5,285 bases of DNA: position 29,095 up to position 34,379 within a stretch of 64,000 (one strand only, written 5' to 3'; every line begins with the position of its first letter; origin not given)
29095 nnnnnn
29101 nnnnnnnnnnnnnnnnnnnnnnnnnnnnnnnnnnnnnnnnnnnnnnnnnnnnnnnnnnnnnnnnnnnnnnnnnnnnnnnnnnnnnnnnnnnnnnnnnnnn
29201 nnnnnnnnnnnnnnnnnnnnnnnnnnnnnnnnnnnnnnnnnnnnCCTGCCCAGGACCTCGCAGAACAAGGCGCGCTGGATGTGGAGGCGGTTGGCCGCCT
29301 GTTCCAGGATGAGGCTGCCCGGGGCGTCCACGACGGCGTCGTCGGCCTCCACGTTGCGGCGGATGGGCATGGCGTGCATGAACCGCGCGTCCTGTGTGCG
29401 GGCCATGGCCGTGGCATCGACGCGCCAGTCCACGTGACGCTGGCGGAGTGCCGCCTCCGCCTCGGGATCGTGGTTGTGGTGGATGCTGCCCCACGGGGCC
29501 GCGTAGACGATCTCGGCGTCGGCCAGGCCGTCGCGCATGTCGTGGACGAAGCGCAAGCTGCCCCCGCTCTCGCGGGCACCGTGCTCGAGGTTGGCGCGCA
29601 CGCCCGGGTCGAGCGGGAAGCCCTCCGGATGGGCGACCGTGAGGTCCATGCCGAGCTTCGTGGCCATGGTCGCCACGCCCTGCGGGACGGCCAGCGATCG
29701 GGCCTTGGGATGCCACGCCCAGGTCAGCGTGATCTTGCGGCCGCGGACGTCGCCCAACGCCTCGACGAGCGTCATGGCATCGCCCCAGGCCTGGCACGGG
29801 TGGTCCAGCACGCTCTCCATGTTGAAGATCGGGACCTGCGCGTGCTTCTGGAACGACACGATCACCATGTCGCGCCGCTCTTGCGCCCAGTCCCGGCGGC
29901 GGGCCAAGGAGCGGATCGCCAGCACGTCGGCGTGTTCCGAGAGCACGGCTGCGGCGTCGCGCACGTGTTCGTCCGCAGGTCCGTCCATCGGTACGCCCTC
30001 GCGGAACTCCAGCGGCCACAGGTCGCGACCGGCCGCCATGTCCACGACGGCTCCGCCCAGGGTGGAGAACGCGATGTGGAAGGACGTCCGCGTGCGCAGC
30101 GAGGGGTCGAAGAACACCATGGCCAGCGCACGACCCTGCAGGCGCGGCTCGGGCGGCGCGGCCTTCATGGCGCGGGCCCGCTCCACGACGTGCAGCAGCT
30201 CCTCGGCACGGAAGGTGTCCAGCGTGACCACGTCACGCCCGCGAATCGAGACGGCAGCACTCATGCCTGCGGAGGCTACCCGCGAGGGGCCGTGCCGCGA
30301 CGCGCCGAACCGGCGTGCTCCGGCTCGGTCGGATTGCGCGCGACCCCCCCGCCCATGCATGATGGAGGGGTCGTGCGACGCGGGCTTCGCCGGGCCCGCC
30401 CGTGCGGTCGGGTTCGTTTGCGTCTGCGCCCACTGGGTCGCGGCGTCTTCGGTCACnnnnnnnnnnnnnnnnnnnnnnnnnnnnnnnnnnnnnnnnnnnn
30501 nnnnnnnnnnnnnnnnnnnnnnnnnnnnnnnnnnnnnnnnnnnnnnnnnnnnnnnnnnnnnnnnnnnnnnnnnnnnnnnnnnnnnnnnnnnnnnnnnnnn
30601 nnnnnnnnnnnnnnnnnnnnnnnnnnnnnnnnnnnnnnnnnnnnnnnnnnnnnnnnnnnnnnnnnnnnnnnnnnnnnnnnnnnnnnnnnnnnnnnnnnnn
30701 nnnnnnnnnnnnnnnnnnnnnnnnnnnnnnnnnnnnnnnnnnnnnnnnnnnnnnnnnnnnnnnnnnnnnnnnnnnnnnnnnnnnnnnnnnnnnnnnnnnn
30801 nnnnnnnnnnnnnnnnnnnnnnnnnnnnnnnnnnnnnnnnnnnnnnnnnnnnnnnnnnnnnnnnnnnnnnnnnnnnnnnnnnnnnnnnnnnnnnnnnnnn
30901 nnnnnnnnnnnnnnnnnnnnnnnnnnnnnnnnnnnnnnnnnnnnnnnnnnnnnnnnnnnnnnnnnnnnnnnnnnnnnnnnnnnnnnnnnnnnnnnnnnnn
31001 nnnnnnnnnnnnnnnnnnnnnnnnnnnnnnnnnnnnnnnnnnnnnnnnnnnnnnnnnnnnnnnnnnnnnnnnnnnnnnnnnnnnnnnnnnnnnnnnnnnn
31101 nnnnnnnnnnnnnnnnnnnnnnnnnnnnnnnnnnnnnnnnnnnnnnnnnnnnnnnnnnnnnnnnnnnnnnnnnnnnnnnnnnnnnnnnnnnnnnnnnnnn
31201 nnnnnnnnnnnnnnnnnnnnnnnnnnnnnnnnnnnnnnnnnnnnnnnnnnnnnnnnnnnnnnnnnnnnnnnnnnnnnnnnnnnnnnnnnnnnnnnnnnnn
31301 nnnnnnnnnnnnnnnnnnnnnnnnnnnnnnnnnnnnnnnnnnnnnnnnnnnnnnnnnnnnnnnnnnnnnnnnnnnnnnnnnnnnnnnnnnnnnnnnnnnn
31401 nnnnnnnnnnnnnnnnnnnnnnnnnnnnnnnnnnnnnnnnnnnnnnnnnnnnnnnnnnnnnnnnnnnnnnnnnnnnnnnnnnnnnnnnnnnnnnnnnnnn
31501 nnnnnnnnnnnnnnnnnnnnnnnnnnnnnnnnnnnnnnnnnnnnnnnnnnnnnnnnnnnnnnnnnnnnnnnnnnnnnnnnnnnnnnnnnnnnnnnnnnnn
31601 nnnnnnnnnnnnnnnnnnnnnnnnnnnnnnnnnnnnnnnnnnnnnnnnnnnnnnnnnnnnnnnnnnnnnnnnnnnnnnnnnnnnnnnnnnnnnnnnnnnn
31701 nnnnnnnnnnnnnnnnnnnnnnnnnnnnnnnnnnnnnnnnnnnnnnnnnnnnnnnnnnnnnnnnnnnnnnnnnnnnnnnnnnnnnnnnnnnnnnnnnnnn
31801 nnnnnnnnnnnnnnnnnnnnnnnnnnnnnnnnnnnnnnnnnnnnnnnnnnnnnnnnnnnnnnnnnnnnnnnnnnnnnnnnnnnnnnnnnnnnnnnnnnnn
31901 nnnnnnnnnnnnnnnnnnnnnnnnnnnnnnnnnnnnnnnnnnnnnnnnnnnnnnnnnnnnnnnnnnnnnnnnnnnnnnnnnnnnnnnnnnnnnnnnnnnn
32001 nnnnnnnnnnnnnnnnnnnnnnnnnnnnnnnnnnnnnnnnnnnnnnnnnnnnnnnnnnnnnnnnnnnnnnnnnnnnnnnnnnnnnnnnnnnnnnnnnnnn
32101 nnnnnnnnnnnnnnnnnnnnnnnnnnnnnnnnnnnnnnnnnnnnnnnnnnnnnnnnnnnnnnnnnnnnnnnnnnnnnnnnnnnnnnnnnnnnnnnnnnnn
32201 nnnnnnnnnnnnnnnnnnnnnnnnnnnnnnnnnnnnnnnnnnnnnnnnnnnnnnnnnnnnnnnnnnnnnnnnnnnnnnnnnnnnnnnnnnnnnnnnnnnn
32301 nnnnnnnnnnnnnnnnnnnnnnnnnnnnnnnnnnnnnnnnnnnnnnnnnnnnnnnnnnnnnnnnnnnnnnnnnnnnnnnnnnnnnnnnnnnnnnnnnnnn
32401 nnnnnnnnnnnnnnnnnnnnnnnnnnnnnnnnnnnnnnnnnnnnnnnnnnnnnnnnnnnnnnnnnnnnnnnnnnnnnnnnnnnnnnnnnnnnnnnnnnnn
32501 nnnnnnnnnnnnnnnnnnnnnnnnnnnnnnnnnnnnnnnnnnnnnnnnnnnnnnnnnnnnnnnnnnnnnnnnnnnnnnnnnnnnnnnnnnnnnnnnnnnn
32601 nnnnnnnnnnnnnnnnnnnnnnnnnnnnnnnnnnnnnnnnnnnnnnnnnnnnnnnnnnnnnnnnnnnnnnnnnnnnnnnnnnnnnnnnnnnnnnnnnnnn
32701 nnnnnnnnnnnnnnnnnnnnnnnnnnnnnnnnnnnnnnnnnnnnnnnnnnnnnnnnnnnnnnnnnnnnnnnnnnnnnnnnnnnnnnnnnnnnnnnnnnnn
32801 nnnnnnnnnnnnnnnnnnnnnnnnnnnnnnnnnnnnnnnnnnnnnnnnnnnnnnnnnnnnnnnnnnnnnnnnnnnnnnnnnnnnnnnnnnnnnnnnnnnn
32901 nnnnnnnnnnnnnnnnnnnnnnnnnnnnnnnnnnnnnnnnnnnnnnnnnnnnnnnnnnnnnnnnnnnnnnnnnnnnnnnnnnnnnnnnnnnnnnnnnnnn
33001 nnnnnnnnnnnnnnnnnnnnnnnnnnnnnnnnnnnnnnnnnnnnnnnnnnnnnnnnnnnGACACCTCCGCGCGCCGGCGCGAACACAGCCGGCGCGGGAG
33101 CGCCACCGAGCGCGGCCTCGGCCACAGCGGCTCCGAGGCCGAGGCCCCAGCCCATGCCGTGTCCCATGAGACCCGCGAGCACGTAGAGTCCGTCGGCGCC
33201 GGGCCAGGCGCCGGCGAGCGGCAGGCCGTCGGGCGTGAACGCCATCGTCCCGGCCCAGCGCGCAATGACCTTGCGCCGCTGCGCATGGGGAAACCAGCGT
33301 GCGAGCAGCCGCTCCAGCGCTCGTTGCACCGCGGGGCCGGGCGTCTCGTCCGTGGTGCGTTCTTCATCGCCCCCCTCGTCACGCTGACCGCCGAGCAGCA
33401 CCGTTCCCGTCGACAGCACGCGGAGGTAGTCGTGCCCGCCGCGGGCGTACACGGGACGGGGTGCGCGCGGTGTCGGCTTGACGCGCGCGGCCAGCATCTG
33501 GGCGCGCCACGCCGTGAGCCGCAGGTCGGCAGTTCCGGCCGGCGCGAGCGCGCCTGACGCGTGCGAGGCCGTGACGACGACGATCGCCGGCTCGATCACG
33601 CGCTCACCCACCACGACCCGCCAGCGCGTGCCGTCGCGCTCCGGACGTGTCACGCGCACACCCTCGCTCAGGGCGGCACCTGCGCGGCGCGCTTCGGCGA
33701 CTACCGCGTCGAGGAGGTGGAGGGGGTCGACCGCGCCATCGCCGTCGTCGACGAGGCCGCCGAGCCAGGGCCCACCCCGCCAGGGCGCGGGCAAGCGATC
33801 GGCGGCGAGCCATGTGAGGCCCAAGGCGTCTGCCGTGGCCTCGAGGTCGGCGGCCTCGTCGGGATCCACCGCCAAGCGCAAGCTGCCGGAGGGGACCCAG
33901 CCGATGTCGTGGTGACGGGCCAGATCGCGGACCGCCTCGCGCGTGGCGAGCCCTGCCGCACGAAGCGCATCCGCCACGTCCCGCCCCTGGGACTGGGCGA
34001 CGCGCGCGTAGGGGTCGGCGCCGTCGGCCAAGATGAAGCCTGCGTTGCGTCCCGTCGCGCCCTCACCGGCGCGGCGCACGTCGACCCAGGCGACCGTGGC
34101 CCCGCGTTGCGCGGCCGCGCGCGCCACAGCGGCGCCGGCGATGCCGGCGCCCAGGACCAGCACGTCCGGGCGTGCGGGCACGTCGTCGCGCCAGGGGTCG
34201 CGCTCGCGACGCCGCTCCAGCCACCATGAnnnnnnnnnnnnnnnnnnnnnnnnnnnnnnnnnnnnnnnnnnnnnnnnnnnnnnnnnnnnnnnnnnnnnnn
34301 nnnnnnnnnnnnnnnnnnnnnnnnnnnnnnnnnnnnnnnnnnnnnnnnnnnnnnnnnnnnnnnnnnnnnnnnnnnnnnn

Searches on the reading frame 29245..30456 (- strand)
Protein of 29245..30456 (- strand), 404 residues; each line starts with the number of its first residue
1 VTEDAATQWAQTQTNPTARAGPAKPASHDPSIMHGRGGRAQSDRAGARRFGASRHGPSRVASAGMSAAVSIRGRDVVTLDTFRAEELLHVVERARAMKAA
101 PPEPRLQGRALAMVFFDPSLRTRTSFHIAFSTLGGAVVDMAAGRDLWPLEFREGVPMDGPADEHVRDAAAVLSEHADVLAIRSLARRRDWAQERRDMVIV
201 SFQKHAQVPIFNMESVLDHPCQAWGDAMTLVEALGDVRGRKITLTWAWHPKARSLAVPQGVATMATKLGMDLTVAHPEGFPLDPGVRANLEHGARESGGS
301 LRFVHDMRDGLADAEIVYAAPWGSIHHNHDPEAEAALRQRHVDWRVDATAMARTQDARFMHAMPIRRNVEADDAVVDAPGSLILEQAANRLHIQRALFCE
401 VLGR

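Call 46: search_protein_families(library=pfam, proteins=[window:29245-30456:-], max_evalue=0.001)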
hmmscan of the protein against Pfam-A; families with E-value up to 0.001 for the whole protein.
window:29245-30456:- (404 aa): 2 families
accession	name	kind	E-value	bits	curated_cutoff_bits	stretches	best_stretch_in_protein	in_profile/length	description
PF02729.26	OTCace_N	-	1.7e-28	100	29.9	1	74-232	1-148/148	Aspartate/ornithine carbamoyltransferase, carbamoyl-P binding domain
PF00185.30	OTCace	-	6.5e-28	98.2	29.4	1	261-399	19-155/157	Aspartate/ornithine carbamoyltransferase, Asp/Orn binding domain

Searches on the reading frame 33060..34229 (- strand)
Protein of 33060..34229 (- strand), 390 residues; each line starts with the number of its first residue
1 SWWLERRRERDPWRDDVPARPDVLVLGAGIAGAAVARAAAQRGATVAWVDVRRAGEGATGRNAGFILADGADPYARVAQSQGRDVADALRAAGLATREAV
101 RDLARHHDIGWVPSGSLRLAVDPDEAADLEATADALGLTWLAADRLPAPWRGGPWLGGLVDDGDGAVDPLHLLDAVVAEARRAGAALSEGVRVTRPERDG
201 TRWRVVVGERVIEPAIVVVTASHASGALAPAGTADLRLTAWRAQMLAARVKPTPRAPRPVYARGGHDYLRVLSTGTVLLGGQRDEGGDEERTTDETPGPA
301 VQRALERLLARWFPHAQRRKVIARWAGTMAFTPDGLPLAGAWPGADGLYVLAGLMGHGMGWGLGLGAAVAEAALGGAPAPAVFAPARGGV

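Call 46: search_protein_families(library=pfam, proteins=[window:33060-34229:-], max_evalue=0.001)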
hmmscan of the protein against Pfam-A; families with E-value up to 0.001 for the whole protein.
window:33060-34229:- (390 aa): 3 families
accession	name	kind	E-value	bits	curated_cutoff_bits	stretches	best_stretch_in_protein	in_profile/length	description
PF01266.30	DAO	-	1e-47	163.8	27.9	1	22-371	1-352/353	FAD dependent oxidoreductase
PF07992.20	Pyr_redox_2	-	0.00055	19.9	26.1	1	22-67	2-42/291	Pyridine nucleotide-disulphide oxidoreductase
PF01262.27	AlaDh_PNT_C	-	0.00069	19.5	23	0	20-54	28-62/214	Alanine dehydrogenase/PNT, C-terminal domain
